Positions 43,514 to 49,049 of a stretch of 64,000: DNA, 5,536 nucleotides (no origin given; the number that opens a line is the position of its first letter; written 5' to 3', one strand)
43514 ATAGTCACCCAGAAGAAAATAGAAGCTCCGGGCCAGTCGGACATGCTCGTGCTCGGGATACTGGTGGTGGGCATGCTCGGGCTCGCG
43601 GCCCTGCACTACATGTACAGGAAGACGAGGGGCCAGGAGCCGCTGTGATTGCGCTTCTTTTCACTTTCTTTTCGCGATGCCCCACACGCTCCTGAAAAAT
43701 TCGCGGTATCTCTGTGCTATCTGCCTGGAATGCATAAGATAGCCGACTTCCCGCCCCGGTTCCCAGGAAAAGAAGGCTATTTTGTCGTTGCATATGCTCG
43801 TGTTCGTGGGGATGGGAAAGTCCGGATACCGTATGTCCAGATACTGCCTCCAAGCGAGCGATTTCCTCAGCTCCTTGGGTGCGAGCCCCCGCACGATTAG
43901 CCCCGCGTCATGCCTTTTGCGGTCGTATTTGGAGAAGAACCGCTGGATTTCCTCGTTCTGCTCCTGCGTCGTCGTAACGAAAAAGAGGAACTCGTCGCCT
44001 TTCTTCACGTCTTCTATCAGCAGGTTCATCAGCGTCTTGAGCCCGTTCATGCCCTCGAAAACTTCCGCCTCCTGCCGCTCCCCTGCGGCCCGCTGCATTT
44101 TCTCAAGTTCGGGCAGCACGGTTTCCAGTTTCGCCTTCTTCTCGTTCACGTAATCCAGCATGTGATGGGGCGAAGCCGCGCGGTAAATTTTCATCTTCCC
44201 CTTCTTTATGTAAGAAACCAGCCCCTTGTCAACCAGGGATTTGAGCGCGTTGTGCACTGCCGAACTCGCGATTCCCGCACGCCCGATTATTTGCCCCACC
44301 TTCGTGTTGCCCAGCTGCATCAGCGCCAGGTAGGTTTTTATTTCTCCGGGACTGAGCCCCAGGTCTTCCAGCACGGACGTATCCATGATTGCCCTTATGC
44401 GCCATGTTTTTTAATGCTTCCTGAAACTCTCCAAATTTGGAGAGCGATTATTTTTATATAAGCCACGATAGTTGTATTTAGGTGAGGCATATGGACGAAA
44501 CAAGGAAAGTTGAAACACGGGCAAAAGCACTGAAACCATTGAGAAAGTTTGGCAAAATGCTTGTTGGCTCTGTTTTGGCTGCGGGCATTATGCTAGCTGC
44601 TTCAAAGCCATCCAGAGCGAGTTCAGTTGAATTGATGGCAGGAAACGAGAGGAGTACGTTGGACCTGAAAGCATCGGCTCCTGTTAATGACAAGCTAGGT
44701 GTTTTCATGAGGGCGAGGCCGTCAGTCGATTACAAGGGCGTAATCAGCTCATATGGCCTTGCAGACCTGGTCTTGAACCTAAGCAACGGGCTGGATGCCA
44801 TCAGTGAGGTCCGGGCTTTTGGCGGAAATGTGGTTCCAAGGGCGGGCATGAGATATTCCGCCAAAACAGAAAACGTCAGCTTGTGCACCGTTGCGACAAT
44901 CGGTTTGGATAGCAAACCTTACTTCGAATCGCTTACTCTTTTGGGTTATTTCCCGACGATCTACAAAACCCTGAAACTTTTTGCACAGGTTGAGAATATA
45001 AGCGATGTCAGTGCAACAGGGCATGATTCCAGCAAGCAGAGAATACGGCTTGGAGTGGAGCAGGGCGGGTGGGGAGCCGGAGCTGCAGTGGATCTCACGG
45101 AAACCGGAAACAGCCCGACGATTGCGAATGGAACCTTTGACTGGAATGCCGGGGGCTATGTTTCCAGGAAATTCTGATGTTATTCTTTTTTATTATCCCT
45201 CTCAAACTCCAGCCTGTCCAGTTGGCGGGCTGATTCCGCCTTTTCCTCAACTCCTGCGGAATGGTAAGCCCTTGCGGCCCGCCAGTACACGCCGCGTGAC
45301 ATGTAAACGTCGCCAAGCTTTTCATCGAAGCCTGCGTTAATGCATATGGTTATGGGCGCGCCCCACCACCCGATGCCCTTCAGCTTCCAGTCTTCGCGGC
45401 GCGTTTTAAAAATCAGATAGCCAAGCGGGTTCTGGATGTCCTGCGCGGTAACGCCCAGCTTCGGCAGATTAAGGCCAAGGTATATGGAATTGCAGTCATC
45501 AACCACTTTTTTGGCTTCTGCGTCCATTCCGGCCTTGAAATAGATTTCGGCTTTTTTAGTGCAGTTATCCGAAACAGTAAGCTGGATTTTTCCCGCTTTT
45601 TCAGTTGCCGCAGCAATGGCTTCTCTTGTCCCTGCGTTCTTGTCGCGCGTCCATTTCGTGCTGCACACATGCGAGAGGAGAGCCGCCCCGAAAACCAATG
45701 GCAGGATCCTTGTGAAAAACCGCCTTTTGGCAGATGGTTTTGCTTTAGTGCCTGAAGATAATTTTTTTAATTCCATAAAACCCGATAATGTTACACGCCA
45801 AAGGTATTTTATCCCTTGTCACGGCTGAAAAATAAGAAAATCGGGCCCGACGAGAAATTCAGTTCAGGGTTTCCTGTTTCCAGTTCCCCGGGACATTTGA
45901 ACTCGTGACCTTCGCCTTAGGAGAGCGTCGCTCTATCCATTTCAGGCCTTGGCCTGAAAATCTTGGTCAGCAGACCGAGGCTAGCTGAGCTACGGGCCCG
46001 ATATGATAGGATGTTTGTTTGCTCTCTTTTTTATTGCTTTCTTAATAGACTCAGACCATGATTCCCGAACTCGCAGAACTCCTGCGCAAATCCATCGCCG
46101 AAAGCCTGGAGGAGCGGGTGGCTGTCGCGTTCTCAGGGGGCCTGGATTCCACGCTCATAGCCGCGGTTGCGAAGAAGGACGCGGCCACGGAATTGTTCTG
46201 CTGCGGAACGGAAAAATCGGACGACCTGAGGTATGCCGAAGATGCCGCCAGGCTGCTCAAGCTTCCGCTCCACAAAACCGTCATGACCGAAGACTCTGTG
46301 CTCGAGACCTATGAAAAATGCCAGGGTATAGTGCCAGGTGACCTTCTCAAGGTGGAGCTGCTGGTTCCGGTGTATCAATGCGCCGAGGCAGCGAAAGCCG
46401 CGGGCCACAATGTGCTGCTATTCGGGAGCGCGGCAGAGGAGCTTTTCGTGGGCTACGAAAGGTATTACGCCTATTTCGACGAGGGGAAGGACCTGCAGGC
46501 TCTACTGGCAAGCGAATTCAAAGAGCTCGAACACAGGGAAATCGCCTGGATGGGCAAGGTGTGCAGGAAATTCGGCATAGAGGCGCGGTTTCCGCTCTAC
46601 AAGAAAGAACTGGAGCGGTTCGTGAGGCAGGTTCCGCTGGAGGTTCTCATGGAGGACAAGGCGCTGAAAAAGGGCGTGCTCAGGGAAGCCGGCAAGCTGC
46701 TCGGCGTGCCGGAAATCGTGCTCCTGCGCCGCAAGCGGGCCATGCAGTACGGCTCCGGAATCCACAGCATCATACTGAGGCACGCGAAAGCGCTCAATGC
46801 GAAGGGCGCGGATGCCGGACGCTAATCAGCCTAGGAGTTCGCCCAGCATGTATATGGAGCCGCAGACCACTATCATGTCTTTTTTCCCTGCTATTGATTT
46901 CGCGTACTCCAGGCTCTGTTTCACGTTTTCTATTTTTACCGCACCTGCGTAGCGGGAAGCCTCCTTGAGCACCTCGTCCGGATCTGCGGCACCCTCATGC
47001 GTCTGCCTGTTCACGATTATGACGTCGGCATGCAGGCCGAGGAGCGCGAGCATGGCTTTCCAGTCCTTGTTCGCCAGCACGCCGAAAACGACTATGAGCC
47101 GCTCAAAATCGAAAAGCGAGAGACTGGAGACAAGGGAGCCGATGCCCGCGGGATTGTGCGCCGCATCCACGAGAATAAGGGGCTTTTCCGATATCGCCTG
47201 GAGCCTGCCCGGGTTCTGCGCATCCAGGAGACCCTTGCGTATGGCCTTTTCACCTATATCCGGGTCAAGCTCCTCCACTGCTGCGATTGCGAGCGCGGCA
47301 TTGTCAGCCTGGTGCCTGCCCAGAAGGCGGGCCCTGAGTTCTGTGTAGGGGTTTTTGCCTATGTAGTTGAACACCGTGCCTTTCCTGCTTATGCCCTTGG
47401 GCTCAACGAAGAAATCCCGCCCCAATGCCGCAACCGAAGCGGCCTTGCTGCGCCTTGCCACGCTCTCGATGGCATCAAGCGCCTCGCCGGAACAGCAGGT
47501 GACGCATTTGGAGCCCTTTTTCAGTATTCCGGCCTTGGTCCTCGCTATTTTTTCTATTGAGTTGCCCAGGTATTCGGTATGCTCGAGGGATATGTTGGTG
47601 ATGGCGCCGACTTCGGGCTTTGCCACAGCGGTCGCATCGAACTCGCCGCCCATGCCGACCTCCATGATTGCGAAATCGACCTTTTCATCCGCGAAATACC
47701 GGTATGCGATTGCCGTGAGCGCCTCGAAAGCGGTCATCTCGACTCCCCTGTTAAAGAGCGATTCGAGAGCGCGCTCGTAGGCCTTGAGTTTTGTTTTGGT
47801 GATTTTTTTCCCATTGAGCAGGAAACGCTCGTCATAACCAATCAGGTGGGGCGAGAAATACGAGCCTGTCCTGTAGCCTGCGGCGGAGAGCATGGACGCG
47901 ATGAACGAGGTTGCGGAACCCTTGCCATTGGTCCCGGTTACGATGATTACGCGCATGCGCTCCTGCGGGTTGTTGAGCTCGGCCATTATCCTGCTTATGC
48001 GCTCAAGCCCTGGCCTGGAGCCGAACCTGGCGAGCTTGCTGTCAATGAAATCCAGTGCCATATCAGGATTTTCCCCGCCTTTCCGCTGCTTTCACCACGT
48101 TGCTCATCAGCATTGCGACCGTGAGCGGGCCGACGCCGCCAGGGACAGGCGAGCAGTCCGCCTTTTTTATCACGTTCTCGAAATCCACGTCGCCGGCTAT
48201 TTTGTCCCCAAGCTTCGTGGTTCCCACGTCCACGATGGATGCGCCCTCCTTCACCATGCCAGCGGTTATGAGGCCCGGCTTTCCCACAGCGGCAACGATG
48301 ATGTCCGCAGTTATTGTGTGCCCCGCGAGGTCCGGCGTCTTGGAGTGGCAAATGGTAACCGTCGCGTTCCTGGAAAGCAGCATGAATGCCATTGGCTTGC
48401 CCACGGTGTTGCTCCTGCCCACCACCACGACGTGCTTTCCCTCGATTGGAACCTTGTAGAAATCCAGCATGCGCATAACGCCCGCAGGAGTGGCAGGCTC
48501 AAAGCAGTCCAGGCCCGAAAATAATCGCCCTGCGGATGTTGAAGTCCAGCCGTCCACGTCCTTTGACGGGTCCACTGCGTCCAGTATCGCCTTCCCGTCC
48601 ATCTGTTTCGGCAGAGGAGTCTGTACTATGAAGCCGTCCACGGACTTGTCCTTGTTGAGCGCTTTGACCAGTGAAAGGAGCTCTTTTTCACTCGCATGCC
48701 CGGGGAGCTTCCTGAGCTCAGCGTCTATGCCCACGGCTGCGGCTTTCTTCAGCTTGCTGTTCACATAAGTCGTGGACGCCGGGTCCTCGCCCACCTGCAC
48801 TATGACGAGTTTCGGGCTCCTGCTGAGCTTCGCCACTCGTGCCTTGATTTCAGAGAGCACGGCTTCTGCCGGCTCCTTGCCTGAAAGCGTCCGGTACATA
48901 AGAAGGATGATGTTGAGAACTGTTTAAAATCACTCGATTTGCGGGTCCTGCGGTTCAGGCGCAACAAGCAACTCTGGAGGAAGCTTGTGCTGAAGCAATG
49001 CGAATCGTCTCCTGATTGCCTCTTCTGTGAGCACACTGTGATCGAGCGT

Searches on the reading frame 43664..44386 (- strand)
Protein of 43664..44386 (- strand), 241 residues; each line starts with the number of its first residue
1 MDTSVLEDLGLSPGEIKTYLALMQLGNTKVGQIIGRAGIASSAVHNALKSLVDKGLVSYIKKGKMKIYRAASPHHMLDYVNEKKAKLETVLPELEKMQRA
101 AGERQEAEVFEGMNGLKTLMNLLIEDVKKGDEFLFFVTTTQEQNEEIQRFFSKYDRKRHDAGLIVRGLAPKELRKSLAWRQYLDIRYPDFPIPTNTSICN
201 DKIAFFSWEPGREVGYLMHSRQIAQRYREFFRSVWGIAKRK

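Call 67: search_protein_families(library=pfam, proteins=[window:43664-44386:-], max_evalue=0.0001)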
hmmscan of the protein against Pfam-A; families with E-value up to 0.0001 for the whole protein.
window:43664-44386:- (241 aa): 1 family
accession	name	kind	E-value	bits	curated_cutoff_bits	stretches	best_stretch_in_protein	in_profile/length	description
PF01978.25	TrmB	-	4.7e-14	52.4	25.6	1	6-73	1-67/68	Sugar-specific transcriptional regulator TrmB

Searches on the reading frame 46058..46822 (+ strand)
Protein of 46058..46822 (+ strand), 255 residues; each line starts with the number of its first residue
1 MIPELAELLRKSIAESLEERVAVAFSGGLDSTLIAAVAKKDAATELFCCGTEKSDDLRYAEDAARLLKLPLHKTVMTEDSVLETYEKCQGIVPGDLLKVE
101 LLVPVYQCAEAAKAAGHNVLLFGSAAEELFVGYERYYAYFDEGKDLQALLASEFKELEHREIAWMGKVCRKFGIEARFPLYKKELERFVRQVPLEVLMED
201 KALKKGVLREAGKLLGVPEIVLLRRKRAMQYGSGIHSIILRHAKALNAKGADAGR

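Call 67: search_protein_families(library=pfam, proteins=[window:46058-46822:+], max_evalue=0.0001)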
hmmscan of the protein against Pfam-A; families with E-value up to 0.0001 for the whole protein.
window:46058-46822:+ (255 aa): 2 families
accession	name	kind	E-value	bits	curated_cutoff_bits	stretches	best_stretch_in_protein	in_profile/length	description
PF00733.27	Asn_synthase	-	8.1e-32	111.7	21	2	4-139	1-141/354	Asparagine synthase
PF24167.1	DUF7411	-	2.9e-07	30.7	28.7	1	21-85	3-67/194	Family of unknown function (DUF7411)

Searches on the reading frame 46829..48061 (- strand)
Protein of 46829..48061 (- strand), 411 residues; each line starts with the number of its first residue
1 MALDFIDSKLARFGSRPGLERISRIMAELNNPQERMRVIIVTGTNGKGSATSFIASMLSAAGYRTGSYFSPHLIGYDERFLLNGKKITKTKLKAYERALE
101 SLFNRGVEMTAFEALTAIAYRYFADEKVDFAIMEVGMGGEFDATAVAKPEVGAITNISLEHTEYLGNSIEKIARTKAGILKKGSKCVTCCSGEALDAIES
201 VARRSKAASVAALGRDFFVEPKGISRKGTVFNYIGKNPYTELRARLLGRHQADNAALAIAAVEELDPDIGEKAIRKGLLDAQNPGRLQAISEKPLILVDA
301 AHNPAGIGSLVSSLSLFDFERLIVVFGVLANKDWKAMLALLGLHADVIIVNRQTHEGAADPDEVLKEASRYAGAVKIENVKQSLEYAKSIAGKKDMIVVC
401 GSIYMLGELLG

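Call 67: search_protein_families(library=pfam, proteins=[window:46829-48061:-], max_evalue=0.0001)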
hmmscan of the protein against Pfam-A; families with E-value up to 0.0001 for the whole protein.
window:46829-48061:- (411 aa): 2 families
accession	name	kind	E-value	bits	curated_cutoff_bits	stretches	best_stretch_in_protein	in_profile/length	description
PF08245.18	Mur_ligase_M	-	2.5e-19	70.5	24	1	41-262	1-200/200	Mur ligase middle domain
PF02875.26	Mur_ligase_C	-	1.1e-17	65.5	28.4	1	285-402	1-126/127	Mur ligase, glutamate ligase domain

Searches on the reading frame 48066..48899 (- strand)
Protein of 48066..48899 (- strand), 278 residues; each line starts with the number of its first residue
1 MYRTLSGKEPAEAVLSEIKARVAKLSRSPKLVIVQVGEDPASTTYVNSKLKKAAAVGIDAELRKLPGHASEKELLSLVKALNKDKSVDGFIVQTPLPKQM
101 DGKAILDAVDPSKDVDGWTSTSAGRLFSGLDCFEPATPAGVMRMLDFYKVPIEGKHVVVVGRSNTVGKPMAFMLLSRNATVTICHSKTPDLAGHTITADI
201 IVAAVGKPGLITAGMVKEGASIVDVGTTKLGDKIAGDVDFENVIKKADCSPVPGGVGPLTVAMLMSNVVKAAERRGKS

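Call 67: search_protein_families(library=pfam, proteins=[window:48066-48899:-], max_evalue=0.0001)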
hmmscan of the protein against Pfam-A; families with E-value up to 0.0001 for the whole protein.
window:48066-48899:- (278 aa): 2 families
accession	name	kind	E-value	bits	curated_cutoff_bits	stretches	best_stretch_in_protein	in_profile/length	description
PF02882.25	THF_DHG_CYH_C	-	1e-62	210.6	27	1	121-274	3-158/160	Tetrahydrofolate dehydrogenase/cyclohydrolase, NAD(P)-binding domain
PF00763.28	THF_DHG_CYH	-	6e-37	126.9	32.8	1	5-116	1-115/115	Tetrahydrofolate dehydrogenase/cyclohydrolase, catalytic domain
